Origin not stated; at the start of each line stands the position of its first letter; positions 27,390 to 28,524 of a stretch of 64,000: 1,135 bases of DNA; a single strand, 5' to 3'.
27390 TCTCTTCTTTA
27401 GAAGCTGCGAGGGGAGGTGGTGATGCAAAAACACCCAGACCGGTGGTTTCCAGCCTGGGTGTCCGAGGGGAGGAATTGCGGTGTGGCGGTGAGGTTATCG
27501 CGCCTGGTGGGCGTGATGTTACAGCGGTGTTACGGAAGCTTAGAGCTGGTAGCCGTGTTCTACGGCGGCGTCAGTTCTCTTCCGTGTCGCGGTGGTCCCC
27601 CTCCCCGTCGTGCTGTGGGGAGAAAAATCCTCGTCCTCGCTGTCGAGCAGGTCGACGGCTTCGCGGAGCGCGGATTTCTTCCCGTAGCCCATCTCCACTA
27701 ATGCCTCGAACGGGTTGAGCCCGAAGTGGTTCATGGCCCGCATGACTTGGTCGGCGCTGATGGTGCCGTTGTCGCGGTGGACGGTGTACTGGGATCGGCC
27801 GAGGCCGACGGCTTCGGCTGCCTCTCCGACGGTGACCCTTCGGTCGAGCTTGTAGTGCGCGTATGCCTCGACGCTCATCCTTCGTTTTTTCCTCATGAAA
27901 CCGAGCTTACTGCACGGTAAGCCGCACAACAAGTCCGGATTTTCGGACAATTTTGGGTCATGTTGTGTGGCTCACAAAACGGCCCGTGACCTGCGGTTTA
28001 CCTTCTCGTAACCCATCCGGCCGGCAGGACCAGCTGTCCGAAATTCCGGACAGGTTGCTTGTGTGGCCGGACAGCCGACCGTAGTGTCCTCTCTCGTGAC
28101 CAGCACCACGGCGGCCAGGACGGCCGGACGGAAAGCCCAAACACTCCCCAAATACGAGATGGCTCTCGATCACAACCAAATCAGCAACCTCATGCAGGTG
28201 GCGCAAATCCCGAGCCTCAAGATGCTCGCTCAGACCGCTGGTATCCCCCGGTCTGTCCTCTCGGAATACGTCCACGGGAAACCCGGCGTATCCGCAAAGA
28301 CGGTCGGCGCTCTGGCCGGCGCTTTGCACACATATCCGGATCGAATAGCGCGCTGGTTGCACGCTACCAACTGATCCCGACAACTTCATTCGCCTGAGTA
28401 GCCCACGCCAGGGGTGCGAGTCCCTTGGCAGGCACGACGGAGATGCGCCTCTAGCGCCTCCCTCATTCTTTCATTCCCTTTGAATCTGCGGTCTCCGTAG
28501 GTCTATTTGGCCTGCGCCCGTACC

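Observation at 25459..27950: Leftward cassette (Lsr2 + membrane proteins) between lysis genes and the repressor: likely prophage-expressed exclusion/defence module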

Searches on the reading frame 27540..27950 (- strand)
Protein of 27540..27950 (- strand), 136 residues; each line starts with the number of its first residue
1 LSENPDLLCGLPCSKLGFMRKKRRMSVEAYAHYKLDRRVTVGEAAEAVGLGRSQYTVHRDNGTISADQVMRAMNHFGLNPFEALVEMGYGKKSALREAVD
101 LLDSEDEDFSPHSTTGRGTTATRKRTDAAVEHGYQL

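Call 4: search_protein_families(library=pfam, proteins=[window:27540-27950:-], max_evalue=0.1)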
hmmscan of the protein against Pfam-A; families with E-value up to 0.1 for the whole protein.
window:27540-27950:- (136 aa): 0 families

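Call 9: search_protein_families(library=phrogs, proteins=[window:27540-27950:-], max_evalue=0.01)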
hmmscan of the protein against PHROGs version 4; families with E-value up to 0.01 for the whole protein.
window:27540-27950:- (136 aa): 4 families
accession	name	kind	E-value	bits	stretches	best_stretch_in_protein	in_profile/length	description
phrog_1746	-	transcription regulation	7.7e-14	52.7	1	25-127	9-113/128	transcriptional repressor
phrog_19097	-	transcription regulation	4.9e-08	34.1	1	27-113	7-89/141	transcriptional repressor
phrog_18815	-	unknown function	9.3e-08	33.5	1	32-100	8-76/165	-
phrog_5301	-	transcription regulation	0.005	18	1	32-99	12-84/132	transcriptional repressor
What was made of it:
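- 27540..27896 (-): gp41, immunity repressor (annotated start 27878; probable leaderless start at ATG 27896, giving 118 aa). PHROG 1746 'transcriptional repressor', E 7.7e-14 (call 9).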

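Call 10: search_protein_families(library=padloc, proteins=[window:27540-27950:-], max_evalue=0.1)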
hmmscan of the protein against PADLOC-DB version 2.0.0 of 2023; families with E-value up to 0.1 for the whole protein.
window:27540-27950:- (136 aa): 0 families

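Call 11: search_protein_families(library=ncbifam, proteins=[window:27540-27950:-], max_evalue=0.1)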
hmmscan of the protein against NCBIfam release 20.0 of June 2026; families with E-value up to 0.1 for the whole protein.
window:27540-27950:- (136 aa): 1 family
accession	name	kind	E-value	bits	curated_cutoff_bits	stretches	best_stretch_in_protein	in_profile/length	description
NF000090.1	trans_reg_VanU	equivalog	0.087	13.1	150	0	28-67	6-45/75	glycopeptide resistance transcriptional regulator VanU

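Call 57: search_solved_structures(query=window:27540-27878:-, max_evalue=1, show_alignments=2)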
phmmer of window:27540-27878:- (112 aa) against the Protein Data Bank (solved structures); distinct sequences matched with E-value up to 1: 5.
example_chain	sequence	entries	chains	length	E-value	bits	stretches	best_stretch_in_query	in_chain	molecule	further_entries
5mb4_A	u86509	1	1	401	0.23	15.5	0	3-53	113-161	GlcNAc specific lectin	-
5l2x_A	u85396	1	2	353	0.24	15.4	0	60-94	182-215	DNA-directed primase/polymerase protein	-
7jk1_A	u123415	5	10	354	0.24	15.4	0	60-94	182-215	DNA-directed primase/polymerase protein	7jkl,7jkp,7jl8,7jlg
2bwm_A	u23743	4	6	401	0.49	14.4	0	3-54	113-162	PSATHYRELLA VELUTINA LECTIN PVL | PSATHYRELLA VELUTINA LECTIN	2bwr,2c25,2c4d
4up4_A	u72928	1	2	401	0.57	14.2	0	3-54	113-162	LECTIN PVL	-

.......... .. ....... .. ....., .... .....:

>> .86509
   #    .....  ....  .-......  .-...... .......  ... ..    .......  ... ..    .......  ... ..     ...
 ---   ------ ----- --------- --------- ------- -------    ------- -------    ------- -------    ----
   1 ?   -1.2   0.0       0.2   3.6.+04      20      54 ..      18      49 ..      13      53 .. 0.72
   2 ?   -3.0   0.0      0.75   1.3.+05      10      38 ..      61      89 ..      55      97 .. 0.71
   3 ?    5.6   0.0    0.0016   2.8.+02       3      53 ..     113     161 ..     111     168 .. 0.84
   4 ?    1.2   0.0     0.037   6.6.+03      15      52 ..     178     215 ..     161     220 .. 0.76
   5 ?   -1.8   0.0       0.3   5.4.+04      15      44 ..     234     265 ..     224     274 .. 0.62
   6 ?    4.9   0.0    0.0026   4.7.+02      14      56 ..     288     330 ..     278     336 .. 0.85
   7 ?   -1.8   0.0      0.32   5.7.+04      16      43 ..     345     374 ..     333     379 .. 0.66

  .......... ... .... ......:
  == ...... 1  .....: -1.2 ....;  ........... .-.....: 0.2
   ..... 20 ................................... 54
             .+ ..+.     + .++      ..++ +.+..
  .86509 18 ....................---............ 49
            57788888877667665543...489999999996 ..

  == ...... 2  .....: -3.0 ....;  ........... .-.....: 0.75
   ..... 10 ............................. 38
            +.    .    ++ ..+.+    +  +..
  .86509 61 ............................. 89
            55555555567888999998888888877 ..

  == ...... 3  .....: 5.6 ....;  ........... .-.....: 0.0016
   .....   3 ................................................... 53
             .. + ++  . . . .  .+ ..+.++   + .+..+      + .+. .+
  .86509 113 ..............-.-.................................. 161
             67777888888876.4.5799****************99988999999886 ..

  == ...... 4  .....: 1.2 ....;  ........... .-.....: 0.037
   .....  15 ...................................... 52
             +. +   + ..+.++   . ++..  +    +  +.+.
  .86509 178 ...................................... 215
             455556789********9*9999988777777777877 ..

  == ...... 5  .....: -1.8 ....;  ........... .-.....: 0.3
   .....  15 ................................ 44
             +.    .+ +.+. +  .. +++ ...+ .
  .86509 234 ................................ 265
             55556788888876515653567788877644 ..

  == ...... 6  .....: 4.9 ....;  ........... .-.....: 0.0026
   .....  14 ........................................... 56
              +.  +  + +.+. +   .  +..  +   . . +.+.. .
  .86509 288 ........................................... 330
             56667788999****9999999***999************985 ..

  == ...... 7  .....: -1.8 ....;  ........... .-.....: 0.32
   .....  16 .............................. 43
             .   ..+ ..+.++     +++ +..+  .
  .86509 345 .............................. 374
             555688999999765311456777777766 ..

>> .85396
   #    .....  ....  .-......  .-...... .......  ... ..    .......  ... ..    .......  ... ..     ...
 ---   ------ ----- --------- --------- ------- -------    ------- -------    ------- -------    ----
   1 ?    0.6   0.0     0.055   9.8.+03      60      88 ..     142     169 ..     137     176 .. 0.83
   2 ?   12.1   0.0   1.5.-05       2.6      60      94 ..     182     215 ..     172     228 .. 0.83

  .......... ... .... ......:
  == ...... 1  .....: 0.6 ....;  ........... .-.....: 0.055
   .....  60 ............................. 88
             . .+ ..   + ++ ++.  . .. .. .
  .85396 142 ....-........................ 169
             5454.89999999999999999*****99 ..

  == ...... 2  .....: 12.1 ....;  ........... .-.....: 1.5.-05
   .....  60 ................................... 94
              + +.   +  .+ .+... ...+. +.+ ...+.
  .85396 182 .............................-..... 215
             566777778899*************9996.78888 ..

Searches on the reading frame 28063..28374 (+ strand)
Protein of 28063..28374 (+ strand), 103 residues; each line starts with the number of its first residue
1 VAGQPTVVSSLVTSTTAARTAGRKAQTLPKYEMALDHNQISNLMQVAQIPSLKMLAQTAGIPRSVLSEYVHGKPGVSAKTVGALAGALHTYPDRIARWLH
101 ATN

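Call 4: search_protein_families(library=pfam, proteins=[window:28063-28374:+], max_evalue=0.1)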
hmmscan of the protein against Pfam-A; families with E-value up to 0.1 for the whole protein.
window:28063-28374:+ (103 aa): 3 families
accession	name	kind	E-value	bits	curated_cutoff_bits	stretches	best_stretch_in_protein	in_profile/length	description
PF01381.28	HTH_3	-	1.9e-05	25.1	23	1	51-93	11-53/55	Helix-turn-helix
PF13443.12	HTH_26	-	2.4e-05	24.9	22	1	40-91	2-53/63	Cro/C1-type HTH DNA-binding domain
PF13560.12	HTH_31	-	0.0048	17.6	27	1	51-98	16-64/64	Helix-turn-helix domain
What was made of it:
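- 28063..28374 (+): gp42, Cro-like HTH protein; first gene of the rightward early operon. Pfam HTH_3 25.1 bits (cut-off 23) and HTH_26 24.9 bits (cut-off 22) (call 4).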

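Call 9: search_protein_families(library=phrogs, proteins=[window:28063-28374:+], max_evalue=0.01)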
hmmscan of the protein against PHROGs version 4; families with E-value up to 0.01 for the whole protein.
window:28063-28374:+ (103 aa): 3 families
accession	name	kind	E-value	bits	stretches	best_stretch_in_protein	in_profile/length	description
phrog_9103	-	transcription regulation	5.4e-05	24.2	1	33-95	6-67/78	transcriptional repressor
phrog_4441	-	DNA, RNA and nucleotide metabolism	0.0064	17.8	1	43-89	12-58/98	HTH DNA binding protein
phrog_638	-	transcription regulation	0.0079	17.1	0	42-89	10-57/145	transcriptional regulator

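Call 10: search_protein_families(library=padloc, proteins=[window:28063-28374:+], max_evalue=0.1)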
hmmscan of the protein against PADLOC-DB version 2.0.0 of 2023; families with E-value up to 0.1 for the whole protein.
window:28063-28374:+ (103 aa): 1 family
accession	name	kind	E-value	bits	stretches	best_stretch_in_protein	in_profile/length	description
PDLC04775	PDC-M69A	-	0.047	12.2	1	40-95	12-66/113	-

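Call 11: search_protein_families(library=ncbifam, proteins=[window:28063-28374:+], max_evalue=0.1)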
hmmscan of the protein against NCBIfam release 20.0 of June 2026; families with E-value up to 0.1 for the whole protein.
window:28063-28374:+ (103 aa): 4 families
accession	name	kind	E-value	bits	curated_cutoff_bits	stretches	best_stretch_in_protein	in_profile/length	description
TIGR02607.1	antidote_HigA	equivalog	0.011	15.5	47.7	1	51-93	22-64/81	HigA family addiction module antitoxin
NF008588.0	PRK11553.1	subfamily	0.021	13.8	299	1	38-83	234-279/319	aliphatic sulfonate ABC transporter substrate-binding protein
NF006328.0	PRK08558.1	equivalog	0.04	13.5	184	1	38-74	12-48/238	adenine phosphoribosyltransferase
NF010465.0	PRK13890.1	equivalog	0.07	13.2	96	0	53-90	22-59/121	conjugal transfer protein TrbA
